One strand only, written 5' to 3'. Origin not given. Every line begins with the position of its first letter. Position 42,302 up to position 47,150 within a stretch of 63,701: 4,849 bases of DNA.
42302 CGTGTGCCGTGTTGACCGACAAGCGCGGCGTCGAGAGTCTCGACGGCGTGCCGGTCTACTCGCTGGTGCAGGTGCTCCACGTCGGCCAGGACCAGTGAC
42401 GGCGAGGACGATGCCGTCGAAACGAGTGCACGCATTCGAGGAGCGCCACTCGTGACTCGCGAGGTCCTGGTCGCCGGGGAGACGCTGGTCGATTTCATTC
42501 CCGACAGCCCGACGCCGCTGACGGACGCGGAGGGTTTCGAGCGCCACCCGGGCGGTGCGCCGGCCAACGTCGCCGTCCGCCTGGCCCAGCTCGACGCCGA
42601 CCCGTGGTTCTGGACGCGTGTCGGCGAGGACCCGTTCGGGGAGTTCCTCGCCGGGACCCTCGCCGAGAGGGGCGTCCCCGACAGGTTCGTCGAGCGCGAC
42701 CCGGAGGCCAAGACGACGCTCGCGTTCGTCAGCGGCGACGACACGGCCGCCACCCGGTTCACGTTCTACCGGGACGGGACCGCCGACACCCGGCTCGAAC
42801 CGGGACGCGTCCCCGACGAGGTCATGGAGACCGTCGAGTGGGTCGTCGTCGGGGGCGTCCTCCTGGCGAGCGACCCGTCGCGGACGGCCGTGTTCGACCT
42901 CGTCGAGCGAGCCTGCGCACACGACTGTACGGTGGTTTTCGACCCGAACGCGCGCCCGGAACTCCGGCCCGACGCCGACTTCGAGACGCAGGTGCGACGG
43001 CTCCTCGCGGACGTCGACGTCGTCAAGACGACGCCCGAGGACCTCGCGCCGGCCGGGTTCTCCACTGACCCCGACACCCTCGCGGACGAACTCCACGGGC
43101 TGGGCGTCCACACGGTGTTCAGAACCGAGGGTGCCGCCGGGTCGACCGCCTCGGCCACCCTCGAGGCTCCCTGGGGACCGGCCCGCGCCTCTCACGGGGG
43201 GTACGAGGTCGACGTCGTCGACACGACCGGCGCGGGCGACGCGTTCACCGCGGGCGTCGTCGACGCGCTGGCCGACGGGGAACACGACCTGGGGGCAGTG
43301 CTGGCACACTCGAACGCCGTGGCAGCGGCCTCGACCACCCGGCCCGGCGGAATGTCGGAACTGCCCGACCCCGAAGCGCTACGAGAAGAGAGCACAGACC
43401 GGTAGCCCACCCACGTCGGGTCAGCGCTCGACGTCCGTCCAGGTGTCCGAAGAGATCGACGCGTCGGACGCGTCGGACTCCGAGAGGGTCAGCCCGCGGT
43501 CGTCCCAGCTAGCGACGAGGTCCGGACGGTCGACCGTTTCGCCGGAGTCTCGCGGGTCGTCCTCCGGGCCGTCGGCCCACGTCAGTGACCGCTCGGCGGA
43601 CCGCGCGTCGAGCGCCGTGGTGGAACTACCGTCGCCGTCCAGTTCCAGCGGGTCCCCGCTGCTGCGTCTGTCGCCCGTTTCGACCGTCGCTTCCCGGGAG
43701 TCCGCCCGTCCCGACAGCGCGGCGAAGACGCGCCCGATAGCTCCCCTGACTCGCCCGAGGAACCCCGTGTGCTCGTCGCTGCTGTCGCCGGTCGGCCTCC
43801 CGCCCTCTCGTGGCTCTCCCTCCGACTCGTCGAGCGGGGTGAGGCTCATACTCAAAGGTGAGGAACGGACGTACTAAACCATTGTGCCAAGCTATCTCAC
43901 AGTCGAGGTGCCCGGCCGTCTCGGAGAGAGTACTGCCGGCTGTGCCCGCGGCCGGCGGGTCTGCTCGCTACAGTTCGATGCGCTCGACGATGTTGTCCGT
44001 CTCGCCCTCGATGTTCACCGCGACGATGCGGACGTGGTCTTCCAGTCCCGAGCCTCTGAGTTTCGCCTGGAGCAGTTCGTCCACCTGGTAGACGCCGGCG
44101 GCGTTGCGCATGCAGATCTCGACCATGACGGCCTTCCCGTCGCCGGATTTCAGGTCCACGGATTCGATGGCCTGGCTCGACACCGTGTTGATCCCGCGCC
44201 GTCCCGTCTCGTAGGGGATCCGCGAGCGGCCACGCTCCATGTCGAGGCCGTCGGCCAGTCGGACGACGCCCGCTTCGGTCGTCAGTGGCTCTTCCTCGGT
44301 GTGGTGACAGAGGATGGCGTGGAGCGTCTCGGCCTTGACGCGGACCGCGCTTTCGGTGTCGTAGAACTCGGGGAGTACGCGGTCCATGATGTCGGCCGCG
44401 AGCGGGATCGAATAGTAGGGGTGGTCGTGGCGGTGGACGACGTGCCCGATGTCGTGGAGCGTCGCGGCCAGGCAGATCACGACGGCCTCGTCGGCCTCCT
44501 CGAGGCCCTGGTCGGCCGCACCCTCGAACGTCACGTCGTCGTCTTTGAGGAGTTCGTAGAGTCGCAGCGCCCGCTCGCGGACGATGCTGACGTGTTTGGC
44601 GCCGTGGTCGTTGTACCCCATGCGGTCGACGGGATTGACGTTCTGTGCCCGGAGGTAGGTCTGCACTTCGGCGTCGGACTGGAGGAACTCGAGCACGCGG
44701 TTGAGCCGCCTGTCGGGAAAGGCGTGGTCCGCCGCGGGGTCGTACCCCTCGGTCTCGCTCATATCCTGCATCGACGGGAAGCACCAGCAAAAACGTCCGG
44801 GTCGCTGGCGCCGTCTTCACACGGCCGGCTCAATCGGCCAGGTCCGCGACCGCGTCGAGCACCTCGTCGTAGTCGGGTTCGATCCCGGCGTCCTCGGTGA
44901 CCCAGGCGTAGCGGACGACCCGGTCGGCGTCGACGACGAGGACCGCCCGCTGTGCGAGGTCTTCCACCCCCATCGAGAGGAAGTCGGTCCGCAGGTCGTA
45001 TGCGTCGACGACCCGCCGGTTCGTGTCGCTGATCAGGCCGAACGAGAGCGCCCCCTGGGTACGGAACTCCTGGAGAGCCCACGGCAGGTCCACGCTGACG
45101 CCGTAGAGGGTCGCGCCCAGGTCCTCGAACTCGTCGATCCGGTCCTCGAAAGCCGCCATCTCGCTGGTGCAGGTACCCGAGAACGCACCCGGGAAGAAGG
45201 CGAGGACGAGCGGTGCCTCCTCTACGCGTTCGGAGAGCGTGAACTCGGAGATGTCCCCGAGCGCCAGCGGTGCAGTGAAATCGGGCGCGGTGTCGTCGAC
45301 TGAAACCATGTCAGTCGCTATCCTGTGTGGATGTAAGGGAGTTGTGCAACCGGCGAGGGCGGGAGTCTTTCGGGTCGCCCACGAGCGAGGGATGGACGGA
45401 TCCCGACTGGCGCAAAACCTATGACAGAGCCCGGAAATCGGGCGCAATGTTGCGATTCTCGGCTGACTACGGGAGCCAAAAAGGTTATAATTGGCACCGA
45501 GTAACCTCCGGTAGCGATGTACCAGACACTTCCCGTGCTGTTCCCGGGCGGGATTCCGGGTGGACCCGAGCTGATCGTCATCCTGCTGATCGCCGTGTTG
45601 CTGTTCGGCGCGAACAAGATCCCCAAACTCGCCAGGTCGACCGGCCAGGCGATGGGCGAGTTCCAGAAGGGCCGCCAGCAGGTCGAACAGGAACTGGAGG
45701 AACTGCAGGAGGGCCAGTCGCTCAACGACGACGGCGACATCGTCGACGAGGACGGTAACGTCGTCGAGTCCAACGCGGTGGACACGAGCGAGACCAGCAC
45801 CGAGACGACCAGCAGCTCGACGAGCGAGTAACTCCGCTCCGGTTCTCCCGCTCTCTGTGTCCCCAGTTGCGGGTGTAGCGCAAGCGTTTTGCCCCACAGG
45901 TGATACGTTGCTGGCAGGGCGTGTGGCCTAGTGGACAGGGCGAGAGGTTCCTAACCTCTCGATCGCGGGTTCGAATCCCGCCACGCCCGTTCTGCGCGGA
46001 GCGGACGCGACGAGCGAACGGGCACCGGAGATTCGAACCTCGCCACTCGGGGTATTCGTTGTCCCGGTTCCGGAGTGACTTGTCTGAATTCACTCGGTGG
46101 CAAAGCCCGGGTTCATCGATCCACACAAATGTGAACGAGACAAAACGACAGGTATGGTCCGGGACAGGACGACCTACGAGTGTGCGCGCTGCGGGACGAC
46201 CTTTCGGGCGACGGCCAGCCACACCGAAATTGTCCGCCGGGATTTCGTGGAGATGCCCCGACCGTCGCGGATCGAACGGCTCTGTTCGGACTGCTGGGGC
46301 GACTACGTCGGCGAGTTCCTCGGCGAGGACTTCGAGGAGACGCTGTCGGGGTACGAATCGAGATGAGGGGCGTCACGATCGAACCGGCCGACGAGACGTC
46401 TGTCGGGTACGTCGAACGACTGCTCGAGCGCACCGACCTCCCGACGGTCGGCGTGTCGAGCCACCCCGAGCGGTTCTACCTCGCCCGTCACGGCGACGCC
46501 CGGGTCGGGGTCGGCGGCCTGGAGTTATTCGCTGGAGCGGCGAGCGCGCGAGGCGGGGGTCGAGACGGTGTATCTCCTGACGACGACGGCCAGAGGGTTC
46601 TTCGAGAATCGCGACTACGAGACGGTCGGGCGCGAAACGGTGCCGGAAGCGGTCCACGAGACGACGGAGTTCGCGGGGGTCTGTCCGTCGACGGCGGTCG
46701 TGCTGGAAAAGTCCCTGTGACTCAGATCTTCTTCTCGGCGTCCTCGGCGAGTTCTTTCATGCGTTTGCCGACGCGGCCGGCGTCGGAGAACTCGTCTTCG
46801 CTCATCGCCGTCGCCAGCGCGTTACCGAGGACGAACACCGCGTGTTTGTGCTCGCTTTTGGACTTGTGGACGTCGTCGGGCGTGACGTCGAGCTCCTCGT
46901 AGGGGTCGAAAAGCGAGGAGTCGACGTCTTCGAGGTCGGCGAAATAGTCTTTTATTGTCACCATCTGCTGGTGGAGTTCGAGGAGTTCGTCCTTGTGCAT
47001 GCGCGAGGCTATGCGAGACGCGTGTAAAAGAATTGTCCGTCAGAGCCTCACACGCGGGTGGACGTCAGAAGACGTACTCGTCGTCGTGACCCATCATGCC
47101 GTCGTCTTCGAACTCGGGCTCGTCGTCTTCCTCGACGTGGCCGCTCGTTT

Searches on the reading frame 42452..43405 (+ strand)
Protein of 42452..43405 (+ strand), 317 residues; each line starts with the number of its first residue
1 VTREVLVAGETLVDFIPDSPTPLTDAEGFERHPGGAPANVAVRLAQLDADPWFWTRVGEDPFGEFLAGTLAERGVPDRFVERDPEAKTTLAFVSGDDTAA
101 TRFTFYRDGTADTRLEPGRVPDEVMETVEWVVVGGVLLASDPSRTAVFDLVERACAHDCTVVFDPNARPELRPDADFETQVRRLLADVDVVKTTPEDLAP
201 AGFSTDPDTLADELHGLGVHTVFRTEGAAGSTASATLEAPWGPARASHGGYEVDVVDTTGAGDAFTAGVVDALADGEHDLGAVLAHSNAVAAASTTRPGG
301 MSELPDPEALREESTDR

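Call 44: search_protein_families(library=pfam, proteins=[window:42452-43405:+], max_evalue=0.001)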
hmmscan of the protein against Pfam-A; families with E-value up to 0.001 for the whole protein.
window:42452-43405:+ (317 aa): 1 family
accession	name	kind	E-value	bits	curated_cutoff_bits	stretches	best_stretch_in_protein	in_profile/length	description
PF00294.29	PfkB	-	6e-50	170.7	25.8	1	4-305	3-300/302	pfkB family carbohydrate kinase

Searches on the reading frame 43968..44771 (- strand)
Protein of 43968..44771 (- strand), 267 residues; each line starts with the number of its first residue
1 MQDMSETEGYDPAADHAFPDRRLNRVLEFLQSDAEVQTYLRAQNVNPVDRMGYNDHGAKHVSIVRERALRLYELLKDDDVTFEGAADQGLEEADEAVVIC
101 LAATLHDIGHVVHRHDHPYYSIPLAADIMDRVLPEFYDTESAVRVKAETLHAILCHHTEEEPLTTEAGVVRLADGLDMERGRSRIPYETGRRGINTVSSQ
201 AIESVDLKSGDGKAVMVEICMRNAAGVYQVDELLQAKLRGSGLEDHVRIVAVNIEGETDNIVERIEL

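Call 44: search_protein_families(library=pfam, proteins=[window:43968-44771:-], max_evalue=0.001)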
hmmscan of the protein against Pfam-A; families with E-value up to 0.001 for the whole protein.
window:43968-44771:- (267 aa): 1 family
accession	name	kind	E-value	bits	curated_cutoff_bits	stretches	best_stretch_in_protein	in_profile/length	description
PF01966.28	HD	-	1.8e-08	35.1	22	1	91-178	18-115/116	HD domain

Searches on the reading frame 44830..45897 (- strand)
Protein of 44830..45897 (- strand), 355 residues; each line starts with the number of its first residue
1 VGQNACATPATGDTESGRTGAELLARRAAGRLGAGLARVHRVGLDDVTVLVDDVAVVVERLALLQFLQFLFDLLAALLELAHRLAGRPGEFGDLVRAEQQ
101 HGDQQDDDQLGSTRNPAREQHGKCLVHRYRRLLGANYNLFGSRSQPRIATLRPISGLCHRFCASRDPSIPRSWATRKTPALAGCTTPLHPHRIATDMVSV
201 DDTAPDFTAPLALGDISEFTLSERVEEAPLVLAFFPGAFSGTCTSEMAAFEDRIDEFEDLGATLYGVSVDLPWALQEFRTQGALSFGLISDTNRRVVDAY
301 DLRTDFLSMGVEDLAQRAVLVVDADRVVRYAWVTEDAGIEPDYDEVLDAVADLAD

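Call 44: search_protein_families(library=pfam, proteins=[window:44830-45897:-], max_evalue=0.001)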
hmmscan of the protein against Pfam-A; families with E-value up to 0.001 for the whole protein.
window:44830-45897:- (355 aa): 2 families
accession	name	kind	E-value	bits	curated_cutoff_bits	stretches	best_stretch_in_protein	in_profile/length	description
PF00578.27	AhpC-TSA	-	3.5e-26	92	26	1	200-330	1-123/124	AhpC/TSA family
PF08534.16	Redoxin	-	2.1e-19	70.2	26.6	1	200-347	2-148/148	Redoxin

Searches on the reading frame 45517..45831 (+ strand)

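Call 44: search_protein_families(library=pfam, proteins=[window:45517-45831:+], max_evalue=0.001)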
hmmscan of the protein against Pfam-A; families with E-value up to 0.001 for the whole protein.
window:45517-45831:+ (104 aa): 2 families
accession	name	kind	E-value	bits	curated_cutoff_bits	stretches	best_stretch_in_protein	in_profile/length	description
PF02416.21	TatA_B_E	-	1e-15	57.1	21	1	15-62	2-49/53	mttA/Hcf106 family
PF12396.14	DUF3659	-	9.8e-05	22.6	24.8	1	56-83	26-52/61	Protein of unknown function (DUF3659)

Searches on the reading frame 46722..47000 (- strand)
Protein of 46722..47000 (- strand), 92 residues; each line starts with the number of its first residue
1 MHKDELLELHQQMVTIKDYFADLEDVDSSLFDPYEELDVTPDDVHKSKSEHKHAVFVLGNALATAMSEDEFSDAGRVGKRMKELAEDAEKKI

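Call 44: search_protein_families(library=pfam, proteins=[window:46722-47000:-], max_evalue=0.001)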
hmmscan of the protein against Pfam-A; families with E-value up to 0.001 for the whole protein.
window:46722-47000:- (92 aa): 1 family
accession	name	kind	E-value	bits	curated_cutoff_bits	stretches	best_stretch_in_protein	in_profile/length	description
PF01893.21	UPF0058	-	7.2e-35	119.6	25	1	1-87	1-86/87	Uncharacterised protein family UPF0058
